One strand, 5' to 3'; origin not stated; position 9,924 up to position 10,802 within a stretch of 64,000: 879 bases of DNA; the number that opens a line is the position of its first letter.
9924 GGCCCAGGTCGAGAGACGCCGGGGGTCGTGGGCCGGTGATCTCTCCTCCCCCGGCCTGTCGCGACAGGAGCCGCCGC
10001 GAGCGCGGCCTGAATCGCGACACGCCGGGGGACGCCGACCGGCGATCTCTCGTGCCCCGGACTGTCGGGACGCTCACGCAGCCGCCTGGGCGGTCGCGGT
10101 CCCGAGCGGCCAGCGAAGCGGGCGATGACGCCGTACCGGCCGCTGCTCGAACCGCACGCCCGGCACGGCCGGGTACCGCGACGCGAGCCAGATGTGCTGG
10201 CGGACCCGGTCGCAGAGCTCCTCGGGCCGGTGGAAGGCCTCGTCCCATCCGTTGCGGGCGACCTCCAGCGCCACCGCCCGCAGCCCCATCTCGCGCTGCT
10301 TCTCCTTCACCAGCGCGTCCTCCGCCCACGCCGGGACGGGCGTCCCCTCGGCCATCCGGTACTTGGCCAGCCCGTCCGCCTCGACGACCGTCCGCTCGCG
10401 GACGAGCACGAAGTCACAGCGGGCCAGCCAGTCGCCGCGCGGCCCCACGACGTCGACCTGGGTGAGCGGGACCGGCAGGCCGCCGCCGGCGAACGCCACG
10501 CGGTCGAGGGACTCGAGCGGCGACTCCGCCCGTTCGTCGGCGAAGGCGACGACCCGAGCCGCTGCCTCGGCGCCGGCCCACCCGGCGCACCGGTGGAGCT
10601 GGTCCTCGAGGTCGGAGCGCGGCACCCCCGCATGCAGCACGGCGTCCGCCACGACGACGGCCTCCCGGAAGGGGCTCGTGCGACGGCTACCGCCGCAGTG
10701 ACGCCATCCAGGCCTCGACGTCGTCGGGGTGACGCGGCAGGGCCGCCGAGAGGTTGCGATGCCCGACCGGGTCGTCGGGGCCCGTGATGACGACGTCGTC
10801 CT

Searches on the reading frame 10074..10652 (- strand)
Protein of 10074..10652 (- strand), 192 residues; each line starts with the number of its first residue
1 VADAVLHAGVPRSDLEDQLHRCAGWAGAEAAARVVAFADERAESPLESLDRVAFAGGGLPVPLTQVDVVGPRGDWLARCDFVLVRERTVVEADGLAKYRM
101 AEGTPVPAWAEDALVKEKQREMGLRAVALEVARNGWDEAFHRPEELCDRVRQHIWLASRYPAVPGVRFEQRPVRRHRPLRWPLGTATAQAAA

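Call 3: search_protein_families(library=pfam, proteins=[window:10074-10652:-])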
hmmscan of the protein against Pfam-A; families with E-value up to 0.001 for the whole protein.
window:10074-10652:- (192 aa): 0 families

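Call 20: search_protein_families(library=ncbifam, proteins=[window:10074-10652:-], max_evalue=10)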
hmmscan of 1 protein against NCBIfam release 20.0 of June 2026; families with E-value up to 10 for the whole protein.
window:10074-10652:- (192 aa): 0 families

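Call 21: search_protein_families(library=pfam, proteins=[window:10074-10652:-], max_evalue=10)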
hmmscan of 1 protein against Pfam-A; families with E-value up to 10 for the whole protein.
window:10074-10652:- (192 aa): 0 families
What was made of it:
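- Tried and rejected: These gave nothing (calls 3, 20, 21).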

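Call 22: find_homologous_proteins(query=window:10074-10652:-, max_evalue=0.00001)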
Query window:10074-10652:- (192 aa): 196 proteins with E <= 0.00001 among 1311 candidates; the best 120 are listed.
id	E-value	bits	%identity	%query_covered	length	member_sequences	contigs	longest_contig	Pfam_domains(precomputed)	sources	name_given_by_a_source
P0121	1.3e-122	425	100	100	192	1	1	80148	-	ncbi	ncbi:MAG: hypothetical protein ACLGIG_08115 [Actinomycetes bacterium]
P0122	2.0e-70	255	64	99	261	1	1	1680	-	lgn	-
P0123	2.7e-62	228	66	95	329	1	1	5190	PF13338.13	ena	-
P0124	3.9e-60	221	68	80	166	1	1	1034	-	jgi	jgi:hypothetical protein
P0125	3.2e-30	123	49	88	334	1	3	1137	-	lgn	-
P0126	3.5e-30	123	49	88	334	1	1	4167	-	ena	-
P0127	6.3e-20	90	47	84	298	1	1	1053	-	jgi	jgi:hypothetical protein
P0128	1.1e-18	86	40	78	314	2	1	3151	PF04480.19,PF13338.13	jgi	jgi:Protein of unknown function (DUF559)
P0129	4.2e-18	84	38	79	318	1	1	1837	PF04480.19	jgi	-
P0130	4.3e-18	84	37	79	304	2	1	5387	PF13338.13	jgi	jgi:Transcriptional regulator, AbiEi antitoxin/Protein of unknown function (DUF559)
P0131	4.7e-18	84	37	79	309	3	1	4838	PF13338.13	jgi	jgi:Transcriptional regulator, AbiEi antitoxin/Protein of unknown function (DUF559)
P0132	5.0e-18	84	40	79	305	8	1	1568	PF04480.19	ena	-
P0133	5.6e-18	83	38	79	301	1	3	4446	PF13338.13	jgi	jgi:hypothetical protein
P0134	1.1e-17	82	36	79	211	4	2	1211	-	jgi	jgi:hypothetical protein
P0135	1.1e-17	82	39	78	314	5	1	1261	PF04480.19,PF13338.13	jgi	jgi:predicted transcriptional regulator of viral defense system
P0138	1.9e-17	82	38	79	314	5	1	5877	PF13338.13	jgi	jgi:hypothetical protein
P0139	2.1e-17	82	37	80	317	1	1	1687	PF13338.13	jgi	jgi:hypothetical protein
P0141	3.2e-17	81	40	67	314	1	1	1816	PF13338.13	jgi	jgi:hypothetical protein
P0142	3.2e-17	81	39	79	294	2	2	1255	PF04480.19,PF13338.13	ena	-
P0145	5.4e-17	80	38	79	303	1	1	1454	PF04480.19,PF13338.13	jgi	jgi:hypothetical protein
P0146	6.5e-17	80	36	79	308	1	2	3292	PF13338.13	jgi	jgi:hypothetical protein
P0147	6.9e-17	80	40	74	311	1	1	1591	PF04480.19,PF13338.13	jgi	jgi:predicted transcriptional regulator of viral defense system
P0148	8.0e-17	80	40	71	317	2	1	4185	PF13338.13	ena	-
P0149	8.2e-17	80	38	73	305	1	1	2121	PF04480.19,PF13338.13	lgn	-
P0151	1.0e-16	79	36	80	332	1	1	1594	PF13338.13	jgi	jgi:hypothetical protein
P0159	2.0e-16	78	38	71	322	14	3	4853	PF13338.13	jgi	jgi:hypothetical protein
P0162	2.8e-16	78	42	80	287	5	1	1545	PF13338.13,PF18741.8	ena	-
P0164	3.3e-16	78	42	69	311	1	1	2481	PF04480.19,PF09407.17,PF13338.13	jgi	jgi:hypothetical protein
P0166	3.5e-16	78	39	70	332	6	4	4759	PF13338.13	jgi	jgi:hypothetical protein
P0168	3.8e-16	77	37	79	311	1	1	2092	PF13338.13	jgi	jgi:Transcriptional regulator, AbiEi antitoxin/Protein of unknown function (DUF559)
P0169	4.3e-16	77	36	79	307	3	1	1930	PF13338.13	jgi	jgi:Protein of unknown function (DUF559)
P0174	5.6e-16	77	39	79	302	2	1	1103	PF04480.19,PF13338.13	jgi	jgi:Protein of unknown function (DUF559)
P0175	6.0e-16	77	38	79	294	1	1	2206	PF04480.19,PF13338.13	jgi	jgi:Protein of unknown function (DUF559)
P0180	8.1e-16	76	36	78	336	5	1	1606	PF13338.13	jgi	jgi:Transcriptional regulator, AbiEi antitoxin/Protein of unknown function (DUF559)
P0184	1.0e-15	76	39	73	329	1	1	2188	PF04480.19,PF13338.13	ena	-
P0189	1.6e-15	75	37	79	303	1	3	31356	PF13338.13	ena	-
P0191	1.9e-15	75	42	74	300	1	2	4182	PF04480.19,PF13338.13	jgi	jgi:hypothetical protein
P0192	2.1e-15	75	38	80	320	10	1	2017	PF04480.19,PF13338.13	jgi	jgi:Protein of unknown function (DUF559)/Transcriptional regulator, AbiEi antitoxin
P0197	2.8e-15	75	39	79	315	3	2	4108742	PF04480.19,PF13338.13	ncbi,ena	-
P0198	2.9e-15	75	39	69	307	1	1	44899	PF13338.13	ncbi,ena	-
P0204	3.5e-15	74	38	71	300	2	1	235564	PF04480.19,PF13338.13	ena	-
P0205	3.5e-15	74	37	80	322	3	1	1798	PF13338.13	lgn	-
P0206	3.6e-15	74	39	69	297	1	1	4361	PF04480.19,PF13338.13,PF18741.8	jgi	jgi:predicted transcriptional regulator of viral defense system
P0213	6.2e-15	73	36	80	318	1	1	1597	PF04480.19,PF13338.13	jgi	jgi:hypothetical protein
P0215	6.9e-15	73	37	80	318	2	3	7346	PF04480.19,PF13338.13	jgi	jgi:predicted transcriptional regulator of viral defense system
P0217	7.3e-15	73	39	83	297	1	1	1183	PF04480.19,PF13338.13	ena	-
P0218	8.4e-15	73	39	68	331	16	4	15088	PF04480.19,PF13338.13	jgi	-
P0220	9.5e-15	73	41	83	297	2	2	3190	PF04480.19,PF13338.13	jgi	jgi:hypothetical protein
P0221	1.0e-14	73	34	77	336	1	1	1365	PF04480.19,PF13338.13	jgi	jgi:hypothetical protein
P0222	1.1e-14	73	39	83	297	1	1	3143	PF04480.19,PF13338.13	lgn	-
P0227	1.7e-14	72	37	79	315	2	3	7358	PF04480.19,PF13338.13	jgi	jgi:hypothetical protein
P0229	2.3e-14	72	36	79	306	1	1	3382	PF04480.19,PF13338.13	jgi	jgi:hypothetical protein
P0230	2.3e-14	72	37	79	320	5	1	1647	PF04480.19,PF13338.13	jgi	jgi:hypothetical protein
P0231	2.4e-14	72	42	79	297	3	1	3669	PF04480.19,PF13338.13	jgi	jgi:hypothetical protein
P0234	2.9e-14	71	35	78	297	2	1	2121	PF13338.13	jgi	jgi:hypothetical protein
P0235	3.0e-14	71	36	79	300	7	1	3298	PF13338.13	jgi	jgi:hypothetical protein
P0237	3.8e-14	71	37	84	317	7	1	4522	PF13338.13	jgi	jgi:Transcriptional regulator, AbiEi antitoxin/Protein of unknown function (DUF559)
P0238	4.0e-14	71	35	83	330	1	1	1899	PF04480.19,PF13338.13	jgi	jgi:Protein of unknown function (DUF559)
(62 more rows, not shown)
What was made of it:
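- Tried and rejected: The family identity came from homologues (call 22).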

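Call 23: find_encoding_contigs(protein=P0121, flank=10000, max_places=5)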
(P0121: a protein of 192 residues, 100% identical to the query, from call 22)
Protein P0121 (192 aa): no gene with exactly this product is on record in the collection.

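Call 24: find_encoding_contigs(protein=P0123, flank=5000, max_places=5)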
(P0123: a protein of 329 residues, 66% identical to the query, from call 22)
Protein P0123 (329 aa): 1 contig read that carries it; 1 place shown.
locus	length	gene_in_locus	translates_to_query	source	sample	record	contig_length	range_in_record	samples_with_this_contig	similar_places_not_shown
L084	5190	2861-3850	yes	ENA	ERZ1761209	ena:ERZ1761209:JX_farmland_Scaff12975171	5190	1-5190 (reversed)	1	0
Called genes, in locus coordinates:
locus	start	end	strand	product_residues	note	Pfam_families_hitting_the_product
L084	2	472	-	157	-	?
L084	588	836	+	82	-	PF02597:ThiS (weak)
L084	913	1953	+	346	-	-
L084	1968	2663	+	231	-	PF11209:LmeA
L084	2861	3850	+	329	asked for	PF13338:AbiEi_4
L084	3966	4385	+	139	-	PF00085:Thioredoxin (weak), PF13098:Thioredoxin_2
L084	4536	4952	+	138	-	PF14340:DUF4395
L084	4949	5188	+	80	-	?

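Call 25: find_encoding_contigs(protein=P0122, flank=5000, max_places=5)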
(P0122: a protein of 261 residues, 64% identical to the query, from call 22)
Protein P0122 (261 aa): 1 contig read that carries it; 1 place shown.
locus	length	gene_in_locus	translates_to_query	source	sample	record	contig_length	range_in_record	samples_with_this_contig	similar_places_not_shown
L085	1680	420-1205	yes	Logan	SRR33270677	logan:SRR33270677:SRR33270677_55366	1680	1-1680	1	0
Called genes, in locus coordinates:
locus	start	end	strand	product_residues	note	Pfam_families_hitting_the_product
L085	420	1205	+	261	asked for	-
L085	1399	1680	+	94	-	?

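Call 30: find_encoding_contigs(protein=P0126, flank=3000, max_places=4)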
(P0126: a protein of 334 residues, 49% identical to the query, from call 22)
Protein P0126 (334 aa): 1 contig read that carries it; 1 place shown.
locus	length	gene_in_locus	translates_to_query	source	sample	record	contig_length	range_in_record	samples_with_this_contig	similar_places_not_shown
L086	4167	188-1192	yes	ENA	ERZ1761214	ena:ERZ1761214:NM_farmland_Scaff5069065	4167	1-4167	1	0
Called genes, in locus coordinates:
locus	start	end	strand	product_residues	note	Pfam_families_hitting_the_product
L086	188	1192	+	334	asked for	-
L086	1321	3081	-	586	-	PF02129:Peptidase_S15, PF12146:Hydrolase_4, PF00326:Peptidase_S9, PF08530:PepX_C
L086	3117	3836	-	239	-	PF11209:LmeA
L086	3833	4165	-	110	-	?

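Call 31: find_encoding_contigs(protein=P0124, flank=3000, max_places=4)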
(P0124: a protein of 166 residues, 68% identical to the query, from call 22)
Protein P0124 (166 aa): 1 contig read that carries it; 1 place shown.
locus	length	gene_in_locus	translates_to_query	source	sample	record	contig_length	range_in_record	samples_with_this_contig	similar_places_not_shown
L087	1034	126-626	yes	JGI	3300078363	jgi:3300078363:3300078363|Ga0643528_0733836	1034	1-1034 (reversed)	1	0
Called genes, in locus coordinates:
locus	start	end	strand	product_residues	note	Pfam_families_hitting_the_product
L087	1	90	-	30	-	?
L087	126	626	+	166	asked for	-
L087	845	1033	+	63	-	?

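Call 39: find_related_loci(query=A2, collection=genome_contigs, flank=6000)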
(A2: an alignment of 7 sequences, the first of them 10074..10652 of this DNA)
Query A2 (192 aa) in genome_contigs; peptide patterns used: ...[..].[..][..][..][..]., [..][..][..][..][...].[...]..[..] (x = any residue, [..] = any of these).
289 stretches matched a pattern; 98 encode a relative of the query (tblastn E <= 1e-3); the best 80 are kept; 80 distinct loci.
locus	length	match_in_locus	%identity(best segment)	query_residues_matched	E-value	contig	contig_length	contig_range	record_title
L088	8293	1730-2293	92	1-188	3e-111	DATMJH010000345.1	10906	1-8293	MAG TPA_asm: Mycobacteriales bacterium isolate SMAG_U13563 k141_60116, whole genome shotgun sequence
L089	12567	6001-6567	69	2-190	7e-79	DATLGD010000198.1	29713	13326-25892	MAG TPA_asm: Mycobacteriales bacterium isolate SMAG_U13605 k141_152601, whole genome shotgun sequence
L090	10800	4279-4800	44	1-179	1e-32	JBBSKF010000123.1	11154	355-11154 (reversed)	MAG: Mycobacteriales bacterium isolate LS4_metabat2.255 LS4_metabat2.255_K_1872662_L_11154_cov_126.9294, whole genome sh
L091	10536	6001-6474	43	2-167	2e-32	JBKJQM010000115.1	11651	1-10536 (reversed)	MAG: Mycobacteriales bacterium isolate ant_bin.499 k117_3818136, whole genome shotgun sequence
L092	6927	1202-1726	46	1-179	9e-31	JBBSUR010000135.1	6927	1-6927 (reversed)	MAG: Mycobacteriales bacterium isolate SVL2_sbin.50 SVL2_sbin.50_k141_924000_length_6927_cov_45.1335, whole genome shotg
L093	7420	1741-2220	48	1-168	9e-31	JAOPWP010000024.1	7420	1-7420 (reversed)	MAG: Frankiales bacterium isolate RYN_177 scaffold_696816, whole genome shotgun sequence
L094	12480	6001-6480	48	1-168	5e-29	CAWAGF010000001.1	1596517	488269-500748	MAG: uncultured Actinomycetota bacterium isolate MFD02581.bin.2.167 genome assembly, contig: contig_10201, whole genome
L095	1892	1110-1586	44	1-168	1e-28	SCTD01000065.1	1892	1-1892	MAG: Frankiales bacterium isolate FW300_bin.36 FW300_bin.36-15974, whole genome shotgun sequence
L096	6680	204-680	42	2-168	3e-27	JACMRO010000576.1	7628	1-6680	MAG: Rubritepida sp. isolate LF-bin-79 FL-bin-79-contig-k141_2820763, whole genome shotgun sequence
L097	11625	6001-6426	48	3-149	2e-26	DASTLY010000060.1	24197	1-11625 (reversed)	MAG TPA_asm: Mycobacteriales bacterium isolate SMAG_U3274 k141_765074, whole genome shotgun sequence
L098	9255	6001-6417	46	3-146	5e-24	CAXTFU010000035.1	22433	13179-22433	MAG TPA_asm: uncultured bacterium isolate private_T1887_metawrap_bin.10 genome assembly, contig: private_T1887_metawrap_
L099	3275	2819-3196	46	1-136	2e-23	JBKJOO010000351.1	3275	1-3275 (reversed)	MAG: Mycobacteriales bacterium isolate ant_bin.416 S1Ck117_4051778_flag_1_multi_7.0000_len_3275, whole genome shotgun se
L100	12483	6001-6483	35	12-182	6e-23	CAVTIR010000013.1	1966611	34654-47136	MAG: uncultured Actinomycetota bacterium isolate MFD06092.bin.2.113 genome assembly, contig: contig_4988, whole genome s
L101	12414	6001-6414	37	12-161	8e-23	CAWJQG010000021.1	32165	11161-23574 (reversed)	MAG: uncultured Actinomycetota bacterium isolate MFD04463.bin.2.51 genome assembly, contig: contig_85793, whole genome s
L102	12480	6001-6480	39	2-168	1e-22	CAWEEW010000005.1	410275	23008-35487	MAG: uncultured Acidobacteriaceae bacterium isolate MFD01138.bin.2.60 genome assembly, contig: contig_17551, whole genom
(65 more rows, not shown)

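Call 60: search_protein_families(library=pfam, proteins=[L088:1247-2296:+, P0123, P0128, L092:704-1747:+], max_evalue=0.01)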
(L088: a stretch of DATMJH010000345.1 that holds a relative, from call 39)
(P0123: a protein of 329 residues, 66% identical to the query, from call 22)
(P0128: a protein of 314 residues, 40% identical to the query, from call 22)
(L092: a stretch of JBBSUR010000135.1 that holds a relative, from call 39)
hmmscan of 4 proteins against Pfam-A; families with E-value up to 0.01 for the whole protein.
L088:1247-2296:+ (349 aa): 1 family
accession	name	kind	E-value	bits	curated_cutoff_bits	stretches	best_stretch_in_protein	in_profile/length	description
PF13338.12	AbiEi_4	-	6.4e-07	29.8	25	1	16-55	8-47/49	Transcriptional regulator, AbiEi antitoxin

P0123 (329 aa): 1 family
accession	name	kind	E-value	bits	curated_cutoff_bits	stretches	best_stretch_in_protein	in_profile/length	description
PF13338.12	AbiEi_4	-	9.9e-10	38.8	25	1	2-42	8-48/49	Transcriptional regulator, AbiEi antitoxin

P0128 (314 aa): 3 families
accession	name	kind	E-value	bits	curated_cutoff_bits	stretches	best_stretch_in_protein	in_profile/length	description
PF04480.18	DUF559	-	6.3e-07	29.7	20.6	1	241-307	45-108/109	Protein of unknown function (DUF559)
PF13338.12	AbiEi_4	-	6.7e-06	26.6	25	1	24-50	21-47/49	Transcriptional regulator, AbiEi antitoxin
PF18741.7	MTES_1575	-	0.00049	20.6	38.2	1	240-307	25-96/96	REase_MTES_1575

L092:704-1747:+ (347 aa): 1 family
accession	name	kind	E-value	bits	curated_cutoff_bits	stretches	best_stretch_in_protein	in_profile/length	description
PF13338.12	AbiEi_4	-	6.5e-09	36.2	25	1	11-55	3-47/49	Transcriptional regulator, AbiEi antitoxin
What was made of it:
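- On AbiEi-family operator (inverted repeats bound by the adjacent AbiEi-like wHTH protein): PF13338 AbiEi_4 scores above its cutoff in the full-length orthologue L088 (29.8 bits), in P0123 (38.8) and in L092 (36.2) (call 60).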

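Call 61: search_solved_structures(query=L088:1247-2296:+, max_evalue=1)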
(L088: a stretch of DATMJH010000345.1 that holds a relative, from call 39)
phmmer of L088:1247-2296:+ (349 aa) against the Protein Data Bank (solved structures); distinct sequences matched with E-value up to 1: 0.
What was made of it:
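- Tried and rejected: No hit (call 61).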

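Call 64: search_protein_families(library=pfam, proteins=[L092:3853-5142:+, L092:5871-6881:-, L092:5284-5760:+, L092:1892-2602:-, L092:2633-3907:-], max_evalue=0.001)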
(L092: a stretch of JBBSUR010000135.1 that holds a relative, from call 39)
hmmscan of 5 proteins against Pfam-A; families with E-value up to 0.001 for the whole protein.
L092:3853-5142:+ (429 aa): 2 families
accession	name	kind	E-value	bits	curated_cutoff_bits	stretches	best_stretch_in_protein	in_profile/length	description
PF21695.3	GlnR_1st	-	7.6e-44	148.6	27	1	184-293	2-110/111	Transcription regulator GlnR, N-terminal domain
PF00486.34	Trans_reg_C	-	2.4e-29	101.6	26.2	1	326-400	1-77/77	Transcriptional regulatory protein, C terminal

L092:5871-6881:- (336 aa): 0 families

L092:5284-5760:+ (158 aa): 0 families

L092:1892-2602:- (236 aa): 1 family
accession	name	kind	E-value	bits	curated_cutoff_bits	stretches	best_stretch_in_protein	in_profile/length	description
PF11209.13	LmeA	-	2.9e-34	119.5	27.3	1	17-219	1-214/217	LmeA-like phospholipid-binding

L092:2633-3907:- (424 aa): 0 families

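Call 83: predict_structure(alignment_id=A5)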
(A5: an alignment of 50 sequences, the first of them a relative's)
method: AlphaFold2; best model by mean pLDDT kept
length: 329 residues; sequences in the alignment: 50
mean_pLDDT: 88.1   pTM: 0.82
mean pLDDT of the five models: 88.1, 87.8, 87.0, 86.0, 85.7
residues with pLDDT >= 90: 201; 70-90: 96; 50-70: 25; < 50: 7
segments of 3 or more residues with pLDDT < 50: 1-4, 327-329
pLDDT, mean of each block of 10 residues (from residue 1): 55 81 82 72 68 86 87 95 89 91 90 94 94 98 97 96 97 97 96 95 98 95 96 93 65 82 91 96 90 97 93 90 57
secondary structure, 60 per line:
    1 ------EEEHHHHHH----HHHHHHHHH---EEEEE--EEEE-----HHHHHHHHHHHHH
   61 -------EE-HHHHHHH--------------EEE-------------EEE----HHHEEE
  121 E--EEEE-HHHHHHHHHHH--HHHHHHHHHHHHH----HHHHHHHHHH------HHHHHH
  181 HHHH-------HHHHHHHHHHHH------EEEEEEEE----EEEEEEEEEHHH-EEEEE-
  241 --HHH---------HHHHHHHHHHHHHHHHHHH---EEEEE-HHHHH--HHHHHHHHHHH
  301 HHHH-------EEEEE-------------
elements in order: E7-9 H10-15 H20-28 E32-36 E39-42 H48-60 H71-77 E92-94 E108-110 E118-121 E124-127 H129-139 H142-154 H159-168 H175-184 H192-203 E210-217 E222-230 E235-239 H255-273 E277-281 H283-287 H290-304 E312-316

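Call 85: fold_search(model_id=the predicted structure, library=pdb)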
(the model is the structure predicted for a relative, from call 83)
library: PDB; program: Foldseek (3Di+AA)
matches with E <= 10: 136; with E <= 0.001: 1
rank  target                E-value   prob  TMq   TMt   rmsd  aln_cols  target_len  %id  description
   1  6y8q_A                7.7e-05  1.00  0.31  0.45   7.0       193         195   11  AbiEi antitoxin from Streptococcus agalactiae (released 2020-12-16)
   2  1zel_A                1.5e-03  1.00  0.30  0.33   8.1       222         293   18  Crystal structure of RV2827C protein from Mycobacterium tuberculosis (released 2006-05-02)
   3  6y8q_D                1.8e-03  1.00  0.31  0.46   6.4       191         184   12  AbiEi antitoxin from Streptococcus agalactiae (released 2020-12-16)
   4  9i05_Xg               4.8e-02  0.35  0.23  0.17  19.8       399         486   13  Cryo-EM structure of the large subunit of the mitochondrial ribosome from Toxoplasma gondii (released 2025-06-11)
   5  3r3p_B                6.8e-02  1.00  0.24  0.71   5.2       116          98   16  Homing Endonuclease I-Bth0305I Catalytic Domain (released 2011-10-05)
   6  6z1p_AS               8.5e-02  0.60  0.22  0.11  16.1       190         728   10  Structure of the mitochondrial ribosome from Tetrahymena thermophila (released 2020-06-24)
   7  9i05_Xl               1.1e-01  0.60  0.23  0.18  15.8       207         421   15  Cryo-EM structure of the large subunit of the mitochondrial ribosome from Toxoplasma gondii (released 2025-06-11)
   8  9i05_Xr               1.1e-01  0.41  0.20  0.15  17.4       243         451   12  Cryo-EM structure of the large subunit of the mitochondrial ribosome from Toxoplasma gondii (released 2025-06-11)
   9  1cw0_A                1.9e-01  0.94  0.26  0.49   9.0       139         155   19  CRYSTAL STRUCTURE ANALYSIS OF VERY SHORT PATCH REPAIR (VSR) ENDONUCLEASE IN COMPLEX WITH A DUPLEX DNA (released 1999-12-12)
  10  4i1t                  3.4e-01  0.25  0.22  0.34  12.2       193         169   11  Crystal structure of the cap-snatching endonuclease from Pichinde virus (released 2014-02-26)
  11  5kqj_MODEL_1_A        3.8e-01  0.30  0.20  0.31  10.9       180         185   15  Solution Structure of Antibiotic-Resistance Factor ANT(2'')-Ia Reveals Substrate-Regulated Conformation Dynami (released 2017-07-12)
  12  5kyx_A                4.5e-01  0.08  0.15  0.08  17.1       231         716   10  crystal structure of Sec23 and TANGO1 peptide1 complex (released 2016-09-07)
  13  4par_B                5.4e-01  0.54  0.20  0.20   9.1       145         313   12  The 5-Hydroxymethylcytosine-Specific Restriction Enzyme AbaSI in a Complex with Product-like DNA (released 2014-06-25)
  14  2pro_A                5.4e-01  0.18  0.09  0.19  11.4       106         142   15  PRO REGION OF ALPHA-LYTIC PROTEASE (released 1999-04-27)
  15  1vsr                  5.7e-01  0.82  0.23  0.51   4.8       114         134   20  VERY SHORT PATCH REPAIR (VSR) ENDONUCLEASE FROM ESCHERICHIA COLI (released 1999-10-27)
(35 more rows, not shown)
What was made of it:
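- On AbiEi-family operator (inverted repeats bound by the adjacent AbiEi-like wHTH protein): The Foldseek top hits are 6y8q and 1zel (call 85).
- On Type IV AbiE toxin-antitoxin system: The protein's own C-terminus has a Vsr/DUF559-like fold (call 85).
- On REP/BIME (RAYT-associated) repeats: The associated protein is AbiEi-like plus Vsr-like (calls 60, 85).
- Closest known: AbiEi / Rv2827c. Same: The neighbouring gene's product has an AbiEi_4 Pfam domain, and its model matches 6y8q and 1zel best (calls 60, 85).
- Closest known: I-Bth0305I-type Vsr-like homing endonucleases. Same: The C-terminal domain of the cassette protein matches its catalytic domain (prob 1.00, TM-target 0.71, call 85).
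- The C-terminal domain resembles the Vsr-like homing endonuclease I-Bth0305I (call 85).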

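Call 86: search_dna_similar(query=P0123, collection=plasmids, mode=protein, max_rows=12, max_evalue=1e-8)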
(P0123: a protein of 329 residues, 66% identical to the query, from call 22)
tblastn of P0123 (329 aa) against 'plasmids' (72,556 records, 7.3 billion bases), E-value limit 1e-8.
No match.

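Call 87: search_dna_similar(query=P0123, collection=phages, mode=protein, max_rows=8, max_evalue=0.00001)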
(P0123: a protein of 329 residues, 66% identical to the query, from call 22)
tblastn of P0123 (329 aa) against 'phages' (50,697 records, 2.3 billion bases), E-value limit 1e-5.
No match.
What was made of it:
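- No homologues were found on plasmids or phages (calls 86, 87).
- Tried and rejected: No hit (calls 86, 87), which weakens the mobile-element reading.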
